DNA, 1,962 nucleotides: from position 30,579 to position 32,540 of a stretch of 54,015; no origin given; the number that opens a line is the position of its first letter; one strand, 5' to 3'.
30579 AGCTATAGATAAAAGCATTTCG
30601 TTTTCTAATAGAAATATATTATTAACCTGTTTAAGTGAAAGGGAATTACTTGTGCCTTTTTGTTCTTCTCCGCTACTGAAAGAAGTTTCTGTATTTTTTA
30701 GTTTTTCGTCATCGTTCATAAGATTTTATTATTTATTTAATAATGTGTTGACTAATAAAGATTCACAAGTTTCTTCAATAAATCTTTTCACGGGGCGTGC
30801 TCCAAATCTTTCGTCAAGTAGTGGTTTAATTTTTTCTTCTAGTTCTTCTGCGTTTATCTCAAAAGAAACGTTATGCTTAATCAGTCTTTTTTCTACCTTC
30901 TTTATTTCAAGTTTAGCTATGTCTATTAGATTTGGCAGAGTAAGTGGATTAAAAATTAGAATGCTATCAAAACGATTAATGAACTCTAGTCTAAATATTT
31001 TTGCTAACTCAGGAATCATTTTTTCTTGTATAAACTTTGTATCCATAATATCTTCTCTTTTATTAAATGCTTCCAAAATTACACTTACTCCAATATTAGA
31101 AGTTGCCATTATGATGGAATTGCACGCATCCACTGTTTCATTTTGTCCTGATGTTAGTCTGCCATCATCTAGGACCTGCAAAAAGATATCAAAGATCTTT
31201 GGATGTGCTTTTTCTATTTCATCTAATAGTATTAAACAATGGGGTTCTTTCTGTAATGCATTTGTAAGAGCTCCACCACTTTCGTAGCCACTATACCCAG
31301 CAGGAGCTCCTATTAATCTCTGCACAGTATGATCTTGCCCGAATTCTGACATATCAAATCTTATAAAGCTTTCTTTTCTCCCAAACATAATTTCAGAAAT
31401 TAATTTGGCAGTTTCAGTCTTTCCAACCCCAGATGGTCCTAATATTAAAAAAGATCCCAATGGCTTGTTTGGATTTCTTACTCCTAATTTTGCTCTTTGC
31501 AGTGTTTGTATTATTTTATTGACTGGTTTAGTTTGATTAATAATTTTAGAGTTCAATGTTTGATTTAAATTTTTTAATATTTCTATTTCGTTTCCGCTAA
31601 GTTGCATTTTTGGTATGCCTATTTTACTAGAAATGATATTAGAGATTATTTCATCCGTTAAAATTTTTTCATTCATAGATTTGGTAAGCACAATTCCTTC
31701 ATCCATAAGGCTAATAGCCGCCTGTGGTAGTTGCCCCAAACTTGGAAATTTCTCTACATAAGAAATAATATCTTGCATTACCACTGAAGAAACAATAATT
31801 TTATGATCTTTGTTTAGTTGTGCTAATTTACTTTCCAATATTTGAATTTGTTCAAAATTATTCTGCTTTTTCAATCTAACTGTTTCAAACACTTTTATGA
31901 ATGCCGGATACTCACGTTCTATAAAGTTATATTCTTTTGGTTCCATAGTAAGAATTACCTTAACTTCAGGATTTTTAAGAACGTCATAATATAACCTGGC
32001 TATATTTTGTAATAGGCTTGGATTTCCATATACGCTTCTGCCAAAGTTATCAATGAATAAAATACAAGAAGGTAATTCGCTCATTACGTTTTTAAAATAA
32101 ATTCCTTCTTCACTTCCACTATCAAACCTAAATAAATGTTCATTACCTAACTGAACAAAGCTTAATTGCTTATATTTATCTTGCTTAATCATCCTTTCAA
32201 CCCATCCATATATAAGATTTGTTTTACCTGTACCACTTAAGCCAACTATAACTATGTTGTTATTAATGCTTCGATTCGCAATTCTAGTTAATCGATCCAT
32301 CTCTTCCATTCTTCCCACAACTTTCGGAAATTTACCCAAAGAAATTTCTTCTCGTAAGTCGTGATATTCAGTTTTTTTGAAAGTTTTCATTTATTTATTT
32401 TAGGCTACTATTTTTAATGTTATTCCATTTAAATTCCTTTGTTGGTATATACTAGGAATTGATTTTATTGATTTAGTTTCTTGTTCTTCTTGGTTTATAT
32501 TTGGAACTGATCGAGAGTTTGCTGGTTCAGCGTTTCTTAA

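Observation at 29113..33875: Orphan four-gene operon: hyper-acidic protein, minimal Clp/Hsp100-like double AAA+, small protein, soluble TraD/VirD4/HerA-type NTPase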

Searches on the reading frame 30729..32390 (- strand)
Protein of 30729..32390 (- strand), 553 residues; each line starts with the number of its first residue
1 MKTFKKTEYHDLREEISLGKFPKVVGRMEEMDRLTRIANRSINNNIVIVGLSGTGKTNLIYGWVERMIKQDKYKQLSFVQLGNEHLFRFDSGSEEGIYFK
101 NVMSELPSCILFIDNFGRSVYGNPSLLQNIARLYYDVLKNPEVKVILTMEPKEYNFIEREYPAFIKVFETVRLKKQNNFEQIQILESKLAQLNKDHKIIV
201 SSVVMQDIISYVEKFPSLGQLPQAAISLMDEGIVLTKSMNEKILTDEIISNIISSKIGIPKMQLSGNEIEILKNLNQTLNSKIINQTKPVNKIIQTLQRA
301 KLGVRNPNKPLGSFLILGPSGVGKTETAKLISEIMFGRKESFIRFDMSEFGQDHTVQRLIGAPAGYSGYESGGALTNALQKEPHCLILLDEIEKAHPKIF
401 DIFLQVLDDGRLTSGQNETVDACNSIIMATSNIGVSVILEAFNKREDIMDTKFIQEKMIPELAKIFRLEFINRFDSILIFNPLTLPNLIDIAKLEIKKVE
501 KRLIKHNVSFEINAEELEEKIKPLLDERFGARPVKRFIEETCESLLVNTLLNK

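Call 3: search_protein_families(library=pfam, proteins=[window:30729-32390:-], max_evalue=0.1)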
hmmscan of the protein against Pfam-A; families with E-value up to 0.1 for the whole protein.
window:30729-32390:- (553 aa): 38 families (the best 25 are shown)
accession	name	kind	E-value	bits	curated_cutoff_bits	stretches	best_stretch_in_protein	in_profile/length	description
PF07724.20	AAA_2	-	9.2e-55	185.6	27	1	309-477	1-166/166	AAA domain (Cdc48 subfamily)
PF07728.20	AAA_5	-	2.9e-13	50.4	22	1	314-433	2-123/139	AAA domain (dynein-related subfamily)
PF00004.35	AAA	-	5.8e-13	49.9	21.2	2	315-443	2-119/131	ATPase family associated with various cellular activities (AAA)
PF00158.32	Sigma54_activat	-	2.8e-11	43.8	20.2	1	312-432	23-143/168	Sigma-54 interaction domain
PF10431.15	ClpB_D2-small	-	6.4e-10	39.4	21.9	1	483-552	1-70/81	C-terminal, D2-small domain, of ClpB protein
PF13191.12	AAA_16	-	1.3e-08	36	32.6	1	23-66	1-47/167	AAA ATPase domain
PF13401.12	AAA_22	-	2.6e-07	31.5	27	1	312-408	6-109/130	AAA domain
PF20720.3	nSTAND3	-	8.7e-07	29.2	27.2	1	43-189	17-153/155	Novel STAND NTPase 3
PF13173.12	AAA_14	-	1.7e-06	28.5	27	1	44-148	3-96/129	AAA domain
PF01637.24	ATPase_2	-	1.9e-06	28.3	33.2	1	26-106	3-82/225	ATPase domain predominantly from Archaea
PF17871.7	AAA_lid_9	-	0.00012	22.4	22.8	1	180-242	4-66/104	AAA lid domain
PF12775.13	AAA_7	-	0.00012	22.1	25.8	0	42-77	32-66/181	P-loop containing dynein motor region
PF05621.17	TniB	-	0.00036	20.5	22.4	0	27-67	19-59/189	Bacterial TniB protein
PF13245.12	AAA_19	-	0.0004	21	25.1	0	42-76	10-44/134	AAA domain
PF01935.23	DUF87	-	0.00054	20.6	23.2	0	313-347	25-60/220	Helicase HerA, central domain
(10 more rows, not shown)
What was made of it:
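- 30729..32390 (-): ORF2: 553-aa minimal Clp/Hsp100 double AAA+ (degenerate D1, canonical D2 plus D2-small domain). Pfam AAA_2 9e-55, ClpB_D2-small, AAA_lid_9 (call 3).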

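Call 4: search_protein_families(library=padloc, proteins=[window:30729-32390:-], max_evalue=0.1)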
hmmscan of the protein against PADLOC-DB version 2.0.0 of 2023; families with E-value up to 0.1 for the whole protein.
window:30729-32390:- (553 aa): 13 families
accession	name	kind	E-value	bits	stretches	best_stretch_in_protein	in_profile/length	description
PDLC04606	PDC-M37B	-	2.4e-32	110.6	1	270-439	133-300/390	-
PDLC03838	DolB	-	5.9e-30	102.7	2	203-432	62-277/375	-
PDLC04605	PDC-M37B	-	1.2e-26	91.9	1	231-539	228-504/518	-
PDLC04140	mad8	-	2.2e-08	32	1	314-497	30-101/314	mads_8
PDLC01993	RtcR--CARF_AAA_HTH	-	3.7e-07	26.9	1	276-447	175-342/523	-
PDLC02196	IetA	-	5e-06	24.2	1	286-333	97-144/374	-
PDLC01995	RtcR_PspF2--CARF_AAA_HTH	-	2.5e-05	21.6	1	277-431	163-310/481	-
PDLC01994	RtcR_PspF1--CARF_AAA_HTH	-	0.00011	19.4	0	314-430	184-298/468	-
PDLC02195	IetA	-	0.00056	17.3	0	288-333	114-159/395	-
PDLC00915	TRIP13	-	0.0014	16.1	0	46-86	66-106/302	TRIP13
PDLC02335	AbiLi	-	0.0035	14.4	0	22-62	71-95/326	AbiLi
PDLC04236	PDC-M01A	-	0.0047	14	1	43-189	63-199/388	-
PDLC02630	DrmD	-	0.009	13.6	0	314-343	104-135/260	DrmD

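Call 5: search_protein_families(library=ncbifam, proteins=[window:30729-32390:-], max_evalue=0.1)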
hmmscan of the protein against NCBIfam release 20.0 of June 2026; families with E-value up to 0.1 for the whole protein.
window:30729-32390:- (553 aa): 29 families (the best 25 are shown)
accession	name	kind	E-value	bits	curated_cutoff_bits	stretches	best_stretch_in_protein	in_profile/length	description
TIGR03346.1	chaperone_ClpB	equivalog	2.5e-107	360.3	1232.1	2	239-552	523-832/853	ATP-dependent chaperone ClpB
TIGR02639.1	ClpA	equivalog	1e-99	334.7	993.15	1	10-551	173-720/734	ATP-dependent Clp protease ATP-binding subunit ClpA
TIGR03345.1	VI_ClpV1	equivalog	1.6e-92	311.2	884.95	2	239-552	524-837/852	type VI secretion system ATPase TssH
NF008118.0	PRK10865.1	equivalog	2.5e-90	303.6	1417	2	244-551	531-834/857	ATP-dependent chaperone ClpB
NF033607.0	disagg_AAA_ClpG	exception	5e-77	259.7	1900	2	171-551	486-862/932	AAA family protein disaggregase ClpG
NF033606.1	heat_AAA_ClpK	exception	1.8e-75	254.5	1900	2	247-551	579-884/949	heat shock survival AAA family ATPase ClpK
NF008263.0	PRK11034.1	equivalog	2.9e-72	243.7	1350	1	18-551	182-721/758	ATP-dependent Clp protease ATP-binding subunit ClpA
NF009067.0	PRK12402.1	equivalog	1.5e-05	24.1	317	1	308-350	33-77/340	replication factor C small subunit 2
TIGR02928.1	TIGR02928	subfamily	4.1e-05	22.6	181.3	1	28-72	21-69/366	orc1/cdc6 family replication initiation protein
TIGR02915.1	PEP_resp_reg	equivalog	0.00014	20.8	502.6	0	244-361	104-212/445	PEP-CTERM-box response regulator transcription factor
TIGR03420.1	DnaA_homol_Hda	equivalog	0.00016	21.3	194.8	1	14-72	10-67/226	DnaA regulatory inactivator Hda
NF038308.1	RNA_repair_RtcR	equivalog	0.00016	20.7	650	1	277-430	176-326/530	RNA repair transcriptional activator RtcR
NF038214.1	IS21_help_AAA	equivalog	0.00017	21.3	200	1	42-72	89-119/232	IS21-like element helper ATPase IstB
TIGR02640.1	gas_vesic_GvpN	equivalog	0.00025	20.6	266.8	0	139-202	148-211/262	gas vesicle protein GvpN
NF005304.0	PRK06835.1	equivalog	0.00042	19.5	215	0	286-350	158-222/330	ATP-binding protein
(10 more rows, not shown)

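Call 32: search_solved_structures(query=window:30729-32390:-, max_evalue=0.001, show_alignments=1)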
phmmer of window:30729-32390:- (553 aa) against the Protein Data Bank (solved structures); distinct sequences matched with E-value up to 0.001: 54.
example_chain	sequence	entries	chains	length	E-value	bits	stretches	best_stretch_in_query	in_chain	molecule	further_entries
4d2q_A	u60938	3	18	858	1.2e-87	298.2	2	214-551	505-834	CLPB | CHAPERONE PROTEIN CLPB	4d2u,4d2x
6oax_C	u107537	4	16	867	1.4e-87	298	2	214-551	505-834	Hyperactive disaggregase ClpB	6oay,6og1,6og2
6og3_E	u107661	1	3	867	1.5e-87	297.9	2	213-551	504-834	Hyperactive disaggregase ClpB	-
1qvr_A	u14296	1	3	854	3.2e-87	296.8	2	229-550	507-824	ClpB protein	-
4ciu_A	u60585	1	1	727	7.2e-87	295.6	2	214-551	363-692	CHAPERONE PROTEIN CLPB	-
6rn2_A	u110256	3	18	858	1.6e-86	294.5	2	214-551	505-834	Chaperone protein ClpB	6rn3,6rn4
6qs4_A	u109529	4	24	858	1.7e-86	294.4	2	213-551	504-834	Chaperone protein ClpB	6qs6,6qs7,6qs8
5ofo_C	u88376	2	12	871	7.9e-86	292.2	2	214-551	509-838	Chaperone protein ClpB,ATP-dependent Clp protease ATP-binding subunit ClpA,Chaperone prote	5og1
3j3t_A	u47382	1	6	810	2.1e-84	287.5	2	239-551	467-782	Negative regulator of genetic competence ClpC/MecB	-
3j3s_A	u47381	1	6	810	7.6e-84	285.7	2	239-551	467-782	Negative regulator of genetic competence ClpC/MecB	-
3j3r_A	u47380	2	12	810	1.3e-83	284.9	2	239-551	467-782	Negative regulator of genetic competence ClpC/MecB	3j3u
7abr_A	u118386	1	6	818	1.3e-83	284.9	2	239-551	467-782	Negative regulator of genetic competence ClpC/MecB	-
6em9_A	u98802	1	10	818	1.8e-83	284.4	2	242-550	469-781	ATP-dependent Clp protease ATP-binding subunit ClpC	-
6em8_A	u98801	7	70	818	1.9e-83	284.4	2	243-550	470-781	ATP-dependent Clp protease ATP-binding subunit ClpC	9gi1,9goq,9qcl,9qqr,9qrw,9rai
9ip0_A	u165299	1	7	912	1.1e-80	275.2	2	240-547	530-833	Chaperone protein ClpB1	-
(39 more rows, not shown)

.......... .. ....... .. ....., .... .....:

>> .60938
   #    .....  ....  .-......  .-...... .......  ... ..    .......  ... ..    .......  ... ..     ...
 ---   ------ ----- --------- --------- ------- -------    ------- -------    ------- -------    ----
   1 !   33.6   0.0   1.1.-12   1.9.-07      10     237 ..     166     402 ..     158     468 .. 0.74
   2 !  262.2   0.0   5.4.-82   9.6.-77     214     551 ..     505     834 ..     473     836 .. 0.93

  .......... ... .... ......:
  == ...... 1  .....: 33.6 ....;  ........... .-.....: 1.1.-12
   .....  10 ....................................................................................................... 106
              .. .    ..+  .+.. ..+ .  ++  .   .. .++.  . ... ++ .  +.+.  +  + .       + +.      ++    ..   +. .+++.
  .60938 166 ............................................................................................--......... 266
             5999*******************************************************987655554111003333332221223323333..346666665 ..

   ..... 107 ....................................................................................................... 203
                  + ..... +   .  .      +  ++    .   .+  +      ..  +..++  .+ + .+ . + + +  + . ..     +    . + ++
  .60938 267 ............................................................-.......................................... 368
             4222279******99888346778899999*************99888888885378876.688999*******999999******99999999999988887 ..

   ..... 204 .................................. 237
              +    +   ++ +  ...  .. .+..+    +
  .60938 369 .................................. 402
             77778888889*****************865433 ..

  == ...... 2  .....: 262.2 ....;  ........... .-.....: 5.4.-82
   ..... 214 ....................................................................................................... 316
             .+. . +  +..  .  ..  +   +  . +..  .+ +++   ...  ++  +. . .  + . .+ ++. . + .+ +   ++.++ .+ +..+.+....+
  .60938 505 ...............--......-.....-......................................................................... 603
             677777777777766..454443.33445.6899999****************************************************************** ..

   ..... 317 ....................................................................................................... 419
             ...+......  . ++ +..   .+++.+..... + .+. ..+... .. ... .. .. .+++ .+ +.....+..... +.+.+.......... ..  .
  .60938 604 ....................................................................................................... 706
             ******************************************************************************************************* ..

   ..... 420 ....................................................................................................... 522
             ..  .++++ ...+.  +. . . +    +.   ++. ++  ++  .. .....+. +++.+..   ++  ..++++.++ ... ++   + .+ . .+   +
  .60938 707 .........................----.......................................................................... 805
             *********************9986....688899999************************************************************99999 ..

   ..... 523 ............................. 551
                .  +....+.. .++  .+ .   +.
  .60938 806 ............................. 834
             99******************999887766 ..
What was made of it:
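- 30729..32390 (-): Against ClpB in the PDB, D2 scores 262 bits and D1 33 bits (call 32).
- On Clp/Hsp100 class I (ClpB/ClpA/ClpC): ClpB D1 aligns at 33.6 bits and D2 at 262 bits (call 32). The alignment to ClpB starts at ClpB residue 166 and ORF2 residue 10 (call 32).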

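Call 103: list_cluster_members(proteins=[window:30729-32390:-, window:30399-30719:-, window:32400-33875:-, window:29113-30393:-])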
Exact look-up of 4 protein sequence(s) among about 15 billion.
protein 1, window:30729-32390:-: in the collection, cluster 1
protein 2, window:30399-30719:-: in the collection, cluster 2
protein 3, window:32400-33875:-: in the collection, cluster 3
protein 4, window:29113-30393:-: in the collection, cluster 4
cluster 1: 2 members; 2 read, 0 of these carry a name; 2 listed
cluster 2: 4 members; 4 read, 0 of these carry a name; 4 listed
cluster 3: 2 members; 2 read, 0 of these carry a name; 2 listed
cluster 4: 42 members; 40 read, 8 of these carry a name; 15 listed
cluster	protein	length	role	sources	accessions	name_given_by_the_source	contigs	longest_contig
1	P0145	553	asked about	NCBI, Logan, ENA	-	-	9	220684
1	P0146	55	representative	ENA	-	-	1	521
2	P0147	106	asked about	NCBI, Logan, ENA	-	-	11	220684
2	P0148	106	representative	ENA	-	-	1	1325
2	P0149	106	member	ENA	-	-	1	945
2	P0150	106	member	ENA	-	-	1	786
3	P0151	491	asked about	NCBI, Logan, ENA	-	-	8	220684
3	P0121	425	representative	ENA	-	-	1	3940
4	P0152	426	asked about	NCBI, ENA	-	-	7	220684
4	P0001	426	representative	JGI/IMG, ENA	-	-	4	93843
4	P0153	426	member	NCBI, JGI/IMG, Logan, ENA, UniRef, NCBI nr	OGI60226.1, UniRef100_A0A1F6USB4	hypothetical protein A2814_02745 [Candidatus Nomurabacteria bacterium ... | Uncharacterized protein n=1 Tax=Candidatus Nomurabacteria bacterium ... | MAG: hypothetical protein A2814_02745 [Candidatus Nomurabacteria bacterium ...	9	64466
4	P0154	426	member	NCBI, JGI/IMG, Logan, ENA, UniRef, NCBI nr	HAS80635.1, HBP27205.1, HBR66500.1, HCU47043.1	MAG: hypothetical protein UR25_C0002G0033 [Candidatus Nomurabacteria bacterium ... | Uncharacterized protein n=1 Tax=Candidatus Nomurabacteria bacterium GW2011_GWF1_31_48 ... | MAG: hypothetical protein UR10_C0002G0033 [Candidatus Nomurabacteria bacterium ...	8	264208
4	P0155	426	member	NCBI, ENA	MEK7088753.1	MAG: TraM recognition domain-containing protein [Patescibacteria group bacterium]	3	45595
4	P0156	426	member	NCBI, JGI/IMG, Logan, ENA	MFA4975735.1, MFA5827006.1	MAG: hypothetical protein WC839_00720 [Candidatus Paceibacterota bacterium]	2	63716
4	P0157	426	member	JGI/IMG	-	hypothetical protein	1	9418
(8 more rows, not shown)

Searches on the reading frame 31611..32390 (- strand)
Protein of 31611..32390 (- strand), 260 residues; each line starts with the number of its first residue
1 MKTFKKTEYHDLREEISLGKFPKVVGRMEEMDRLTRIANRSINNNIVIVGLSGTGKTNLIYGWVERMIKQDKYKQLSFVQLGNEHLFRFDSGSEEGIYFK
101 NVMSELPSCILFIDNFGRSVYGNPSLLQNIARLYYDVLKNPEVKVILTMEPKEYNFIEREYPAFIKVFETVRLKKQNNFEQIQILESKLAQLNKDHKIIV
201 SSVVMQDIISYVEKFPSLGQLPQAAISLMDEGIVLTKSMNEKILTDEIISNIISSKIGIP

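Call 85: find_homologous_proteins(query=window:31611-32390:-, max_evalue=0.001)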
Query seq(260 aa) (260 aa): 3 proteins with E <= 0.001 among 512 candidates.
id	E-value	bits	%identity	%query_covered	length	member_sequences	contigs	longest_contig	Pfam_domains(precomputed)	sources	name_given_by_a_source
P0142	1.3e-130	452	83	91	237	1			PF20720.4,PF13191.13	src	-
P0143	1.0e-80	289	67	78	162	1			PF01637.25,PF13191.13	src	-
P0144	1.2e-36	145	77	32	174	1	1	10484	PF25989.1,PF25967.1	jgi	-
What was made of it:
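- Tried and rejected: It returned 3 fragments and was uninformative (call 85).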
